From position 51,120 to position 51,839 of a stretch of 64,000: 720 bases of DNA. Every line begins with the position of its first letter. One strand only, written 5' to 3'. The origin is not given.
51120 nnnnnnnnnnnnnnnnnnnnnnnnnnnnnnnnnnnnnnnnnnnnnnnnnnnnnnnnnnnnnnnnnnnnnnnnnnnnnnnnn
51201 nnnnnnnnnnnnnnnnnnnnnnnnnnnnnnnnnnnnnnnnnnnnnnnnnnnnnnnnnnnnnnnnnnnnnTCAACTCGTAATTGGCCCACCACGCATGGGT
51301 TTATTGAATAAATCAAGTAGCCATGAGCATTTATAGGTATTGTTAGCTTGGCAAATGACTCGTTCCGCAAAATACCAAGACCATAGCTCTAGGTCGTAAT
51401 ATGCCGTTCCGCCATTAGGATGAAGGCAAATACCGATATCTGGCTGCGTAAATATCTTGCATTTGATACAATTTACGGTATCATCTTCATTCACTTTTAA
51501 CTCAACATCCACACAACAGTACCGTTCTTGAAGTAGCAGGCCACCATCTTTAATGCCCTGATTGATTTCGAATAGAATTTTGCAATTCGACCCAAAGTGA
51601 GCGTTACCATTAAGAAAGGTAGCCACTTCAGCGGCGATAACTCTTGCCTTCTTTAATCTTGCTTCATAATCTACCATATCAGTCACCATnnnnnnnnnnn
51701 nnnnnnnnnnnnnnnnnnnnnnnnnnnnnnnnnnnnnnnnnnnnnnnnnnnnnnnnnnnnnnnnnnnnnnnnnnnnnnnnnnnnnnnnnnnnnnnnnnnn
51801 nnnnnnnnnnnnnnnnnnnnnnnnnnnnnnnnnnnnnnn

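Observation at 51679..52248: NadD/NMNAT-like adenylyltransferase (plus distant CoaD-like and NRK-like kinase genes): possible phage NAD+ salvage or replenishment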

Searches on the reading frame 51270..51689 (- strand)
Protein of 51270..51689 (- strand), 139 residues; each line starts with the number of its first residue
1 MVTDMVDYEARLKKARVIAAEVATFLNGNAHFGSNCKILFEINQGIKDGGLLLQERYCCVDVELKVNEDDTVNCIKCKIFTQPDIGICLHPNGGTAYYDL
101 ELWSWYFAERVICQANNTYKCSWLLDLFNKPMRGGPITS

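Call 47: search_protein_families(library=pfam, proteins=[window:51270-51689:-], max_evalue=1)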
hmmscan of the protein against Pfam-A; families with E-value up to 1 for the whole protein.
window:51270-51689:- (139 aa): 0 families

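Call 78: find_homologous_proteins(query=window:51270-51689:-, max_evalue=0.01)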
Query window:51270-51689:- (139 aa): 2 proteins with E <= 0.01 among 4 candidates.
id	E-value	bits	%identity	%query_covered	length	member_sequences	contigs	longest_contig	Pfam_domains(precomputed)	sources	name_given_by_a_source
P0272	4.3e-93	327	100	100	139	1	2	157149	-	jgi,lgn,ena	-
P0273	5.1e-74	265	86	96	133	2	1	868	-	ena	-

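Call 79: search_protein_families(library=phrogs, proteins=[window:51270-51689:-], max_evalue=0.01)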
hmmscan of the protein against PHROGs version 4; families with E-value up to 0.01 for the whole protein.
window:51270-51689:- (139 aa): 0 families

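Call 80: find_encoding_contigs(protein=P0273, flank=2000, max_places=2)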
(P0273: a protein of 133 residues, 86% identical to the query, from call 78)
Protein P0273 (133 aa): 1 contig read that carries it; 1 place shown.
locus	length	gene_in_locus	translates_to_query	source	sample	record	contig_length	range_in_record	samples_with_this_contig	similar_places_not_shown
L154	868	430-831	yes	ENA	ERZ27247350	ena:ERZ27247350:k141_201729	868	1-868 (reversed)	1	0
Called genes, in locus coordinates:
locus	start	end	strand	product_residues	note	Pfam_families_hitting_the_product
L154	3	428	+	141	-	?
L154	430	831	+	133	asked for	-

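Call 84: search_protein_families(library=padloc, proteins=[window:51270-51689:-], max_evalue=0.001)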
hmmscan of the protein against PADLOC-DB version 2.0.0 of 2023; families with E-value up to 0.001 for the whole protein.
window:51270-51689:- (139 aa): 0 families

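Call 96: search_solved_structures(query=window:51270-51677:-, max_evalue=5)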
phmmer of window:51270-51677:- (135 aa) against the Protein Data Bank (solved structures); distinct sequences matched with E-value up to 5: 0.
